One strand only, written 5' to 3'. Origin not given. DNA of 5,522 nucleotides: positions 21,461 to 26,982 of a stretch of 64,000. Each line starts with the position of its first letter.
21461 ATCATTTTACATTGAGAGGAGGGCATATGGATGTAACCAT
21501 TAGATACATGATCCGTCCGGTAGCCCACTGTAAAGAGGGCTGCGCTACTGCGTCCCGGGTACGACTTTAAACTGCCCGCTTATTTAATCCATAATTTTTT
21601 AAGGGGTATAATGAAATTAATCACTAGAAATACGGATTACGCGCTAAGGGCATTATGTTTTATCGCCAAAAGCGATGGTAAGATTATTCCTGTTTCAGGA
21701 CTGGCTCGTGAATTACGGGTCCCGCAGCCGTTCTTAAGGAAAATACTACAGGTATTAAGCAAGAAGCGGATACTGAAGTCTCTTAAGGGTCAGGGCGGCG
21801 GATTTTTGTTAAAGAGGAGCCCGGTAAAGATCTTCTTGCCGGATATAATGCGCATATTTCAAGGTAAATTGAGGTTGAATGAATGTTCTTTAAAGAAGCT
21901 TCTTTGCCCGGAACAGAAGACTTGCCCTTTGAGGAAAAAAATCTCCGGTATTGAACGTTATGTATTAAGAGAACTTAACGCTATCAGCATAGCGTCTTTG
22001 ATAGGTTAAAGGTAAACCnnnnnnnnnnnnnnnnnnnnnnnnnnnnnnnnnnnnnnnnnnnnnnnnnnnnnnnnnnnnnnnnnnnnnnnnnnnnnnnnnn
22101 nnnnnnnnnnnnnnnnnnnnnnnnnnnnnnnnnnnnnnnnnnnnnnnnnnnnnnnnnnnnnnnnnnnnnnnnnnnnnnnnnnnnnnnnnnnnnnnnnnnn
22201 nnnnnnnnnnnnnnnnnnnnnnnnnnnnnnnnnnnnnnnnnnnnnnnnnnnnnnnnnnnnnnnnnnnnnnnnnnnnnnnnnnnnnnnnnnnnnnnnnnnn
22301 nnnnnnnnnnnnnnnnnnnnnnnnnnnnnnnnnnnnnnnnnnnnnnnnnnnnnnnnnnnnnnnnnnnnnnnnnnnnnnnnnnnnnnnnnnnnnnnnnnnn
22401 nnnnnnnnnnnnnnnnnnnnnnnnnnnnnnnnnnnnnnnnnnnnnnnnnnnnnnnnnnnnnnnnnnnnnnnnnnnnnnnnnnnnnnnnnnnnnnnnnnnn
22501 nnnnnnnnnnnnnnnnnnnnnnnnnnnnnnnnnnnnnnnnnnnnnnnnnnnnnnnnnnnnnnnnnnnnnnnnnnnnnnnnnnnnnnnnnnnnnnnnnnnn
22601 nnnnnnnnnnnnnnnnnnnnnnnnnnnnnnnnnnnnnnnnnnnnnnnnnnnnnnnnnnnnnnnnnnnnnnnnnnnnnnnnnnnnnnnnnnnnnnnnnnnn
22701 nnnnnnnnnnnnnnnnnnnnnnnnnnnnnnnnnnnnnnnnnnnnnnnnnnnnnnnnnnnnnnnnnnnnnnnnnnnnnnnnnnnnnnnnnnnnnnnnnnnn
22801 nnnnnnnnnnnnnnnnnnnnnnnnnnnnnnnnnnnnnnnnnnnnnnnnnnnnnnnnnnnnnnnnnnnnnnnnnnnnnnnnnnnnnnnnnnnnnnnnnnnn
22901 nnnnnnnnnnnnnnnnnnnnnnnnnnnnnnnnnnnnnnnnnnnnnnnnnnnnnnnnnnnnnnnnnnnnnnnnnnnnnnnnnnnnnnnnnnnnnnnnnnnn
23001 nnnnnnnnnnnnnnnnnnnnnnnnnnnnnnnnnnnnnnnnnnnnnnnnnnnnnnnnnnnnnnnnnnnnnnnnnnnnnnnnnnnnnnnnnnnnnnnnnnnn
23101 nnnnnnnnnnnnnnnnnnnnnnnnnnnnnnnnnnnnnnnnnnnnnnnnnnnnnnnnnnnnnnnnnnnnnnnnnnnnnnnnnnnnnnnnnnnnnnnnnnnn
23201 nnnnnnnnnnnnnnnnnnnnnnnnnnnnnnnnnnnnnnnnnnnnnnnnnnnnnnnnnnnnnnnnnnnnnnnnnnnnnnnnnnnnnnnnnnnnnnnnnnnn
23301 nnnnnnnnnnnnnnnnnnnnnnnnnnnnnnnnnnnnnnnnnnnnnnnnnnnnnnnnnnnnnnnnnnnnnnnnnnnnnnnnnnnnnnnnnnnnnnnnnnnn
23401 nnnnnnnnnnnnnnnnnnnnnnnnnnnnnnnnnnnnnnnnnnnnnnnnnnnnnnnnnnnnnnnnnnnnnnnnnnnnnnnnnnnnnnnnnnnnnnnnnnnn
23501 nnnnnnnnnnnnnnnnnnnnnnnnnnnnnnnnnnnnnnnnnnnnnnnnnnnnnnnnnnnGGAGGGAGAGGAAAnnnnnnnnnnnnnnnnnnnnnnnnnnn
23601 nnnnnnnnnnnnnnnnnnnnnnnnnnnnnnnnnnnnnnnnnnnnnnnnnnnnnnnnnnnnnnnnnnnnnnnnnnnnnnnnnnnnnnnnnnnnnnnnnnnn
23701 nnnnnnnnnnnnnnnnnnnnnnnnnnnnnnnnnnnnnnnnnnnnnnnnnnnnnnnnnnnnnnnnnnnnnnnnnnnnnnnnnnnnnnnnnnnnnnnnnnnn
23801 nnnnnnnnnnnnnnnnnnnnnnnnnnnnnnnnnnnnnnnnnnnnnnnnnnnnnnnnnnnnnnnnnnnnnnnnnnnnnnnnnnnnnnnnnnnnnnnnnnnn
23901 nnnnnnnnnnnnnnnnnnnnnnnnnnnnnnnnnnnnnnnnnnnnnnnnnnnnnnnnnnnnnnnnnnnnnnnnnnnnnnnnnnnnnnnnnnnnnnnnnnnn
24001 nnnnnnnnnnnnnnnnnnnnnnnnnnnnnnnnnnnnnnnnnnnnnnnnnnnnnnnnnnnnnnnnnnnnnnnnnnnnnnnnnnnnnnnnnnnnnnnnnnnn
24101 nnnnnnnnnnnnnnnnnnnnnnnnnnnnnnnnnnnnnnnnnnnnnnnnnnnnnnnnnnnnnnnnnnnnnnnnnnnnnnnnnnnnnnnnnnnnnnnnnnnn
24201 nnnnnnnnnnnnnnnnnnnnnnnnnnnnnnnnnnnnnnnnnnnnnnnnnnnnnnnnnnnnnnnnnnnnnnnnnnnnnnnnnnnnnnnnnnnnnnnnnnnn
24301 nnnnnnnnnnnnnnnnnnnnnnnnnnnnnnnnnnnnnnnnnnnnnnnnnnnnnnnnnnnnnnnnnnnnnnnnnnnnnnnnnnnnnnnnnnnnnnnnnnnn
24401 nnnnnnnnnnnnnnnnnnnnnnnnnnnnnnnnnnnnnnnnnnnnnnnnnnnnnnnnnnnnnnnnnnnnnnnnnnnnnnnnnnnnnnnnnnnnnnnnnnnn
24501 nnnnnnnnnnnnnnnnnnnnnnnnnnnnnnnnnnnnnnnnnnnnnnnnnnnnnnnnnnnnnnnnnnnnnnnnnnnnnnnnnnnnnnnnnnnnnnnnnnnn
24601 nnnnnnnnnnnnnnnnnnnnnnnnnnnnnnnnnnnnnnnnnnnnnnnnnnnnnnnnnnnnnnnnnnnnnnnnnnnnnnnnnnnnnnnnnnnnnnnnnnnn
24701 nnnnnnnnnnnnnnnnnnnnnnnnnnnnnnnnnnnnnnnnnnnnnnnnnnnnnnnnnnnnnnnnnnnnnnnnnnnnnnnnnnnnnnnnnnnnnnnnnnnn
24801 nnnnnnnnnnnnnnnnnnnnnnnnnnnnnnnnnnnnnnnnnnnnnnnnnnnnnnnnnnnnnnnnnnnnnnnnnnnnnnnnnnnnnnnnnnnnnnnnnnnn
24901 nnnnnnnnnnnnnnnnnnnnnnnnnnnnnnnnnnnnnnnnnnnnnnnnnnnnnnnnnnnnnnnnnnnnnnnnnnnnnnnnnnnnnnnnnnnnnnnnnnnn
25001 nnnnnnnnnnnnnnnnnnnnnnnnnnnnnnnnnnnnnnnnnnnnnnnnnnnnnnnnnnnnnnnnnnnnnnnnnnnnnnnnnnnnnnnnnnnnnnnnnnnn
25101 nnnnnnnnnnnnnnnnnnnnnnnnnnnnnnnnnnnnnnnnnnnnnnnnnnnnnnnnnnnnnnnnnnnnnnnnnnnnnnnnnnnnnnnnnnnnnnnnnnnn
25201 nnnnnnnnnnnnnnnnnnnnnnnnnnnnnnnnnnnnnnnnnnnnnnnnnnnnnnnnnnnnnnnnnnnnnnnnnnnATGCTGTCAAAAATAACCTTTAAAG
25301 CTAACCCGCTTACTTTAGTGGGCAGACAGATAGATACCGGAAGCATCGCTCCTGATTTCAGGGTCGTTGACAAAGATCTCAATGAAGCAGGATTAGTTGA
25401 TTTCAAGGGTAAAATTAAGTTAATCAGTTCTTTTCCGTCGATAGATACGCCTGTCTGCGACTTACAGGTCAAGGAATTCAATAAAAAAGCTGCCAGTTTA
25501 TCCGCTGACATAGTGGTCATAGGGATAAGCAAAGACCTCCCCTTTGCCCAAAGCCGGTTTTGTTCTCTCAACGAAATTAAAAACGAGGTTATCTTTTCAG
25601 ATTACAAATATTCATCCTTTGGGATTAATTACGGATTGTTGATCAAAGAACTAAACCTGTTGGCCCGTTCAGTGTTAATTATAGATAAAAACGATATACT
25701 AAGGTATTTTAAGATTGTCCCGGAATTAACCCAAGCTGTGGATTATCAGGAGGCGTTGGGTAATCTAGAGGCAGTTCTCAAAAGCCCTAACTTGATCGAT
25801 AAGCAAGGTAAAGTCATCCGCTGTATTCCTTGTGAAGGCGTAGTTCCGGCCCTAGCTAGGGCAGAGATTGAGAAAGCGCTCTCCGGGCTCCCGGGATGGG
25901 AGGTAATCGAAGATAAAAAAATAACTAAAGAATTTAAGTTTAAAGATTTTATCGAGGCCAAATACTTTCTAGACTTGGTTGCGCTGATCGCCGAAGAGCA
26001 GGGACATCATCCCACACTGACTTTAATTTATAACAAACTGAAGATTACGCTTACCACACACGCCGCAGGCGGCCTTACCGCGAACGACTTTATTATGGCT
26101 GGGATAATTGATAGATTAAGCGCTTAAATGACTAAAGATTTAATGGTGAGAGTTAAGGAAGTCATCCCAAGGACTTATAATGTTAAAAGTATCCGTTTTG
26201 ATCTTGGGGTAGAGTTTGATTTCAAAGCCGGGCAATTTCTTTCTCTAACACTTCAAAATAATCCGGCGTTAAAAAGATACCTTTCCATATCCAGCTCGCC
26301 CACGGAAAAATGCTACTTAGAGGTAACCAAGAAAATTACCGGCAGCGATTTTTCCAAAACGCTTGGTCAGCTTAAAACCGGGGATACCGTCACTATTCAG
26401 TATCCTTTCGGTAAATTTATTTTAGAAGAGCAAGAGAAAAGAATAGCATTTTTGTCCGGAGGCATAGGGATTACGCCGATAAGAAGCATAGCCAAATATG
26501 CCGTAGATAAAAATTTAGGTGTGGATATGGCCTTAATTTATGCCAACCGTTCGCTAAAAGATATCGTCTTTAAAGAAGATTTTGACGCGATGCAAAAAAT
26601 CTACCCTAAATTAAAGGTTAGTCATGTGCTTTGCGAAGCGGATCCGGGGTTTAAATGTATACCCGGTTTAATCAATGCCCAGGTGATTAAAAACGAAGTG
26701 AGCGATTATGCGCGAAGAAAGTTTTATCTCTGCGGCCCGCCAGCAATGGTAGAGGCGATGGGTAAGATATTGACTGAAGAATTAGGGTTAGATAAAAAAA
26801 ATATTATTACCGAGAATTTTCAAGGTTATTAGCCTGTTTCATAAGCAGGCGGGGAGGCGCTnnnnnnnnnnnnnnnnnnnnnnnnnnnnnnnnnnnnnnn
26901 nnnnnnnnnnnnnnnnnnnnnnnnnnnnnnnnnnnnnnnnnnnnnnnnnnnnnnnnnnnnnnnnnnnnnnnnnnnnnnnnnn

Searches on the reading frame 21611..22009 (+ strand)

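Call 72: search_protein_families(library=pfam, proteins=[window:21611-22009:+], max_evalue=0.00001)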
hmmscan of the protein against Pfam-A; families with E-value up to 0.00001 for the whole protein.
window:21611-22009:+ (132 aa): 1 family
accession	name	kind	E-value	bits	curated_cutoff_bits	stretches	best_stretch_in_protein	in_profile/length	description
PF02082.26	Rrf2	-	1.1e-27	97.3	30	1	4-131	1-130/132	Iron-dependent Transcriptional regulator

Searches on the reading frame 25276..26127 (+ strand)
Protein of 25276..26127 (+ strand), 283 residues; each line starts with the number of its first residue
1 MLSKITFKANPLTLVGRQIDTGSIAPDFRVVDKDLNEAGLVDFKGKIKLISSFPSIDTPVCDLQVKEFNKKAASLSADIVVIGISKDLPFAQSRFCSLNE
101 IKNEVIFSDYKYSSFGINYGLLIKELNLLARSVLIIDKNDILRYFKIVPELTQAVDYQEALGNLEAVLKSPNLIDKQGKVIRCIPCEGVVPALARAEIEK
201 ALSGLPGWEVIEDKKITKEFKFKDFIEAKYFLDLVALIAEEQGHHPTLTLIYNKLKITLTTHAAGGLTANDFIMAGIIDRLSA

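Call 72: search_protein_families(library=pfam, proteins=[window:25276-26127:+], max_evalue=0.00001)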
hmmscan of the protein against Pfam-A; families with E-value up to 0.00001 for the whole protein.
window:25276-26127:+ (283 aa): 3 families
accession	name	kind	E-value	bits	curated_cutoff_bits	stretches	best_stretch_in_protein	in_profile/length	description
PF01329.24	Pterin_4a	-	2.5e-29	101.7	26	1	192-281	2-91/91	Pterin 4 alpha carbinolamine dehydratase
PF08534.16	Redoxin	-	2.8e-21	76.3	26.6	1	22-153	3-139/148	Redoxin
PF00578.27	AhpC-TSA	-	3.2e-17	63.1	26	1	22-144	2-123/124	AhpC/TSA family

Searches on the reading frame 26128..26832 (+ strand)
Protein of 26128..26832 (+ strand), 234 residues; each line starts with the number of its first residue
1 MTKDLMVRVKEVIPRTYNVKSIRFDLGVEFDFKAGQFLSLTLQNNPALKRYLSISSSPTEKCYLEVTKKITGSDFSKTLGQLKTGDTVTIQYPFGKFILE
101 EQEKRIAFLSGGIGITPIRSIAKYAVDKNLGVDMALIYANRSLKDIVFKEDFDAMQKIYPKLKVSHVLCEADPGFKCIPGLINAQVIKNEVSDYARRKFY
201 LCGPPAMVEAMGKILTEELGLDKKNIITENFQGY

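Call 72: search_protein_families(library=pfam, proteins=[window:26128-26832:+], max_evalue=0.00001)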
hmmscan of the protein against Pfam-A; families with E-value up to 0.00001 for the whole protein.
window:26128-26832:+ (234 aa): 2 families
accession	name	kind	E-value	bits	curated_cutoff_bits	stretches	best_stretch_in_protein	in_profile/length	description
PF00175.26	NAD_binding_1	-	1.9e-18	67.5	22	1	108-211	1-107/109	Oxidoreductase NAD-binding domain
PF00970.30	FAD_binding_6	-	1.6e-07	32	21.1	1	16-97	11-97/99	Oxidoreductase FAD-binding domain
